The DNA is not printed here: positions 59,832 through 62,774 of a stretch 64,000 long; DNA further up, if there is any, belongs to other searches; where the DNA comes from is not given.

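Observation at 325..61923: One non-palindromic 8-mer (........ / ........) is massively over-represented and overrides codon preference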

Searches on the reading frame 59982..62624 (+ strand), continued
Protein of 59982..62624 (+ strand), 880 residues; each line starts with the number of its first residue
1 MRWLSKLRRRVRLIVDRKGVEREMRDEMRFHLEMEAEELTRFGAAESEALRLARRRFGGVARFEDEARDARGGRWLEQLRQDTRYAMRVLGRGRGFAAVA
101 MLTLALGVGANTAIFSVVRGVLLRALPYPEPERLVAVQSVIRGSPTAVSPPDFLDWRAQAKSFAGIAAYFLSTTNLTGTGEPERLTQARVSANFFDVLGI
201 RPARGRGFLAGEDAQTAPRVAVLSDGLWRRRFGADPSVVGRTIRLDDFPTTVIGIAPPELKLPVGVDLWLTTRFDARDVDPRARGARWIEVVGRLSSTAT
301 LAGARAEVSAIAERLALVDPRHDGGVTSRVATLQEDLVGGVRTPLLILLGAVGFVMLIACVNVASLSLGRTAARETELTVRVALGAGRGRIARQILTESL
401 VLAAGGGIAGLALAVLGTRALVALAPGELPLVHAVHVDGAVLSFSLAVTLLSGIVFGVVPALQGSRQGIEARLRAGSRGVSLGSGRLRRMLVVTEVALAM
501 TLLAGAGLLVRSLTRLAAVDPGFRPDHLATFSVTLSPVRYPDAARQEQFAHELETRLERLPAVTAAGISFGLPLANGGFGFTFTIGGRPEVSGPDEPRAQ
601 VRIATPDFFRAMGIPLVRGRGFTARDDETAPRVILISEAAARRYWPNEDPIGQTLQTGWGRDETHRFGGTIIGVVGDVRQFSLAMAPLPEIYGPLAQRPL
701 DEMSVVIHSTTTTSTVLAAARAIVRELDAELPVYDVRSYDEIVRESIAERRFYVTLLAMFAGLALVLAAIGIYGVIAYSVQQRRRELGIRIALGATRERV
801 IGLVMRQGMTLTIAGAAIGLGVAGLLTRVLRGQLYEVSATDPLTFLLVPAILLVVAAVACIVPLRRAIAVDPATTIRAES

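Call 88: find_homologous_proteins(query=L111:12682-14037:+, max_evalue=1e-120)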
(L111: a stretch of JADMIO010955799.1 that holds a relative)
Query L111:12682-14037:+ (451 aa): 1201 proteins with E <= 1e-120 among 8000 candidates; the best 120 are listed.
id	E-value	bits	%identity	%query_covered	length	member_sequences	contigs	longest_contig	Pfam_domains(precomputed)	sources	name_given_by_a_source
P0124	6.3e-246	835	89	91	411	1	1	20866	PF02803.25,PF00108.30,PF22691.3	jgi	jgi:acetyl-CoA acetyltransferase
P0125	1.5e-244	830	88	91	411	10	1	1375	PF02803.25,PF00108.30,PF22691.3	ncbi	-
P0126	4.2e-244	829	89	91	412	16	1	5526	PF02803.25,PF00109.33,PF00108.30,PF22691.3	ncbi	ncbi:MAG TPA: hypothetical protein VIM09_01035 [Chthoniobacterales bacterium]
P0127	1.3e-243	827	89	91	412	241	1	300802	PF02803.25,PF00108.30,PF22691.3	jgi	jgi:acetyl-CoA C-acetyltransferase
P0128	4.3e-243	825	88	91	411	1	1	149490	PF02803.25,PF00108.30,PF22691.3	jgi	jgi:acetyl-CoA C-acetyltransferase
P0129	6.7e-243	825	88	91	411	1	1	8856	PF02803.25,PF00108.30,PF22691.3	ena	-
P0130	1.3e-242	824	88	91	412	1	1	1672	PF02803.25,PF00109.33,PF00108.30,PF22691.3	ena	-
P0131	5.1e-242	822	88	91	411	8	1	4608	PF02803.25,PF00108.30,PF22691.3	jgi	jgi:acetyl-CoA acetyltransferase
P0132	1.5e-241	820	88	91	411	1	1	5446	PF02803.25,PF00108.30,PF22691.3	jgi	jgi:acetyl-CoA acetyltransferase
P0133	4.5e-241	819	88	91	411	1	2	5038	PF02803.25,PF00108.30,PF22691.3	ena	-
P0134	6.1e-241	818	88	91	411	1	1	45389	PF02803.25,PF00108.30,PF22691.3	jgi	jgi:acetyl-CoA C-acetyltransferase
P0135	9.0e-241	818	88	91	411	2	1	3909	PF02803.25,PF00108.30,PF22691.3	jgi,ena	jgi:acetyl-CoA acetyltransferase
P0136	9.6e-241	818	88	91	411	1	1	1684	PF02803.25,PF00108.30,PF22691.3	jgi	jgi:acetyl-CoA C-acetyltransferase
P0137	2.2e-240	816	87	91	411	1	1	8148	PF02803.25,PF00108.30,PF22691.3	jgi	jgi:acetyl-CoA acetyltransferase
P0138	2.2e-240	816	88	91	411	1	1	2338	PF02803.25,PF00108.30,PF22691.3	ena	-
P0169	2.6e-237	806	87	91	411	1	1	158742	PF02803.25,PF00108.30,PF22691.3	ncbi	ncbi:MAG: thiolase C-terminal domain-containing protein [Chthoniobacterales bacterium]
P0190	3.7e-235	799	84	91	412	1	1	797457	PF02803.25,PF00108.30,PF22691.3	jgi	jgi:acetyl-CoA acetyltransferase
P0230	9.5e-232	788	86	91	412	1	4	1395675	PF02803.25,PF00108.30,PF22691.3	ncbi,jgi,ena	jgi:acetyl-CoA acetyltransferase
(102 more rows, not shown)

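Call 90: find_encoding_contigs(protein=P0169, flank=10000, max_places=1)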
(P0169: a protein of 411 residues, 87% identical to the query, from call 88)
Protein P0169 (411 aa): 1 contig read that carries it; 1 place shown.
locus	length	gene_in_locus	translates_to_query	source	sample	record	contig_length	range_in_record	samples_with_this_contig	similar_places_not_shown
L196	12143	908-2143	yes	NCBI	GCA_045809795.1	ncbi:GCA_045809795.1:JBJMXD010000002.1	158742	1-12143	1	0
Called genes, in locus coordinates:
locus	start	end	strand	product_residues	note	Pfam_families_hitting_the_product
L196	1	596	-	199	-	?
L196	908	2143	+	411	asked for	PF00108:Thiolase_N, PF22691:Thiolase_C_1, PF02803:Thiolase_C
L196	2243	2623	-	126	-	-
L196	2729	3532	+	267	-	PF01936:NYN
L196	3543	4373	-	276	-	-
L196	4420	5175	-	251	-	PF00106:adh_short, PF01370:Epimerase (faint), PF08659:KR, PF13561:adh_short_C2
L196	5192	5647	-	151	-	-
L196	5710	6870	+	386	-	PF02310:B12-binding, PF03308:MeaB, PF02492:cobW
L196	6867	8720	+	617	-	PF01642:MM_CoA_mutase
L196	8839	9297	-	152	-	-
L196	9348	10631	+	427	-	PF07690:MFS_1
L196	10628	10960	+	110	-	PF05495:zf-CHY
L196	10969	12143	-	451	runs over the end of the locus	PF01144:CoA_trans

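Call 91: find_encoding_contigs(protein=P0230, flank=10000, max_places=2)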
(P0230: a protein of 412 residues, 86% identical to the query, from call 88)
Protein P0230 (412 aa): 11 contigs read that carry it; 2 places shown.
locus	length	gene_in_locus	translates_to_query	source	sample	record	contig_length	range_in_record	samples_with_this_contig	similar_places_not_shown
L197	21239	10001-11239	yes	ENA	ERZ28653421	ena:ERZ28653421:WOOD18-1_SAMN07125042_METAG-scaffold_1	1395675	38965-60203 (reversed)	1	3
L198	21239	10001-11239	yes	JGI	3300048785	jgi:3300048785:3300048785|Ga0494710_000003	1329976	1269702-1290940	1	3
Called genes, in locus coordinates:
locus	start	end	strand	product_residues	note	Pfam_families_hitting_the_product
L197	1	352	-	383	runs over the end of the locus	PF00180:Iso_dh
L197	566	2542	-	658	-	PF00330:Aconitase, PF00694:Aconitase_C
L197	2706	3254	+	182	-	-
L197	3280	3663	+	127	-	PF13781:DoxX_3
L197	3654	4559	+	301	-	PF11899:DUF3419 (weak)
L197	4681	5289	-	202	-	PF01966:HD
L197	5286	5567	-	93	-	PF22278:DUF6958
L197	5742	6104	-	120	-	PF13560:HTH_31, PF01381:HTH_3, PF12844:HTH_19 (weak)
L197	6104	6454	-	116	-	PF05973:Gp49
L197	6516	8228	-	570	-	PF02629:CoA_binding, PF13380:CoA_binding_2 (weak), PF00549:Ligase_CoA, PF13607:Succ_CoA_lig, PF00285:Citrate_synt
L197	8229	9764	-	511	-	PF08442:ATP-grasp_2, PF13549:ATP-grasp_5, PF16114:Citrate_bind (faint), PF24948:Citrate_synth_N (weak)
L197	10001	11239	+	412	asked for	PF00108:Thiolase_N, PF02803:Thiolase_C (weak), PF22691:Thiolase_C_1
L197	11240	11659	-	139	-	PF01850:PIN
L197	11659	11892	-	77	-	-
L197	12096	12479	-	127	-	-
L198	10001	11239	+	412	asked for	PF00108:Thiolase_N, PF02803:Thiolase_C (weak), PF22691:Thiolase_C_1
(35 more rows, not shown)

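Call 92: find_encoding_contigs(protein=P0190, flank=10000, max_places=1)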
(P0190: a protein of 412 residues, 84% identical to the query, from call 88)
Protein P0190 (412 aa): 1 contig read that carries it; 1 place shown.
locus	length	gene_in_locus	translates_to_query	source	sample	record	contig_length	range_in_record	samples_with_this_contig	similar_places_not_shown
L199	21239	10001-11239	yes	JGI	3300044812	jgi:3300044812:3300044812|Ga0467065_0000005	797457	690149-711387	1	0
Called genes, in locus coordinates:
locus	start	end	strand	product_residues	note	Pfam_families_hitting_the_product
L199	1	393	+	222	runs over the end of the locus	-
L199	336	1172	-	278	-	-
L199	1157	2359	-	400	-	PF21654:DncV-like_NTFase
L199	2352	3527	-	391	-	PF18145:SAVED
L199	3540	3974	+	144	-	PF12844:HTH_19, PF13443:HTH_26 (weak), PF13560:HTH_31, PF01381:HTH_3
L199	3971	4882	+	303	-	PF06114:Peptidase_M78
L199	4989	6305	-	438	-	PF00202:Aminotran_3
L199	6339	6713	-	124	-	PF05635:23S_rRNA_IVP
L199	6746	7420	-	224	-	PF01144:CoA_trans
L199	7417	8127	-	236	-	PF01144:CoA_trans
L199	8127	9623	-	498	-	-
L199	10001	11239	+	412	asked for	PF00108:Thiolase_N, PF02803:Thiolase_C, PF22691:Thiolase_C_1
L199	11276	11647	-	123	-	-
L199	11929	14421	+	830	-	PF12704:MacB_PCD, PF02687:FtsX, PF12704:MacB_PCD, PF02687:FtsX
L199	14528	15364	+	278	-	-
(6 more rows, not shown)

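Call 97: find_encoding_contigs(protein=P0127, flank=10000, max_places=6)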
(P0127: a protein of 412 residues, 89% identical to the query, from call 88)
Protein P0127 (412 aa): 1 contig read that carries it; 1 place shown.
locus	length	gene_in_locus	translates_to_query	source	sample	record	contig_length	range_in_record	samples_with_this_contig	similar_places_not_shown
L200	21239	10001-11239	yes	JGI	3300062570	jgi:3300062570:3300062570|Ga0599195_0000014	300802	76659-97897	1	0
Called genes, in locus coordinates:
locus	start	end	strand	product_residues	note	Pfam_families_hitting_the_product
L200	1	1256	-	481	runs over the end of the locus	PF03972:MmgE_PrpD_N, PF19305:MmgE_PrpD_C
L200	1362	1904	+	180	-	PF00903:Glyoxalase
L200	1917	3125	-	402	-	PF00180:Iso_dh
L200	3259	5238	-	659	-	PF00330:Aconitase, PF00694:Aconitase_C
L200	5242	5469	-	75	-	-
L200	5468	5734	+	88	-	-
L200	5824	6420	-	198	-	PF01966:HD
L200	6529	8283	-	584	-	PF02629:CoA_binding, PF13380:CoA_binding_2 (faint), PF00549:Ligase_CoA, PF13607:Succ_CoA_lig, PF00285:Citrate_synt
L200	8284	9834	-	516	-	PF08442:ATP-grasp_2, PF13549:ATP-grasp_5, PF24948:Citrate_synth_N, PF16114:Citrate_bind (faint)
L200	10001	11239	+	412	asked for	PF00108:Thiolase_N, PF22691:Thiolase_C_1, PF02803:Thiolase_C (weak)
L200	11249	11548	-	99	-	-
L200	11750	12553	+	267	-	PF01936:NYN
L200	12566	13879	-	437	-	PF01979:Amidohydro_1, PF07969:Amidohydro_3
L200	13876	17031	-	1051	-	PF01979:Amidohydro_1, PF07969:Amidohydro_3, PF01979:Amidohydro_1, PF07969:Amidohydro_3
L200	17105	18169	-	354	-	-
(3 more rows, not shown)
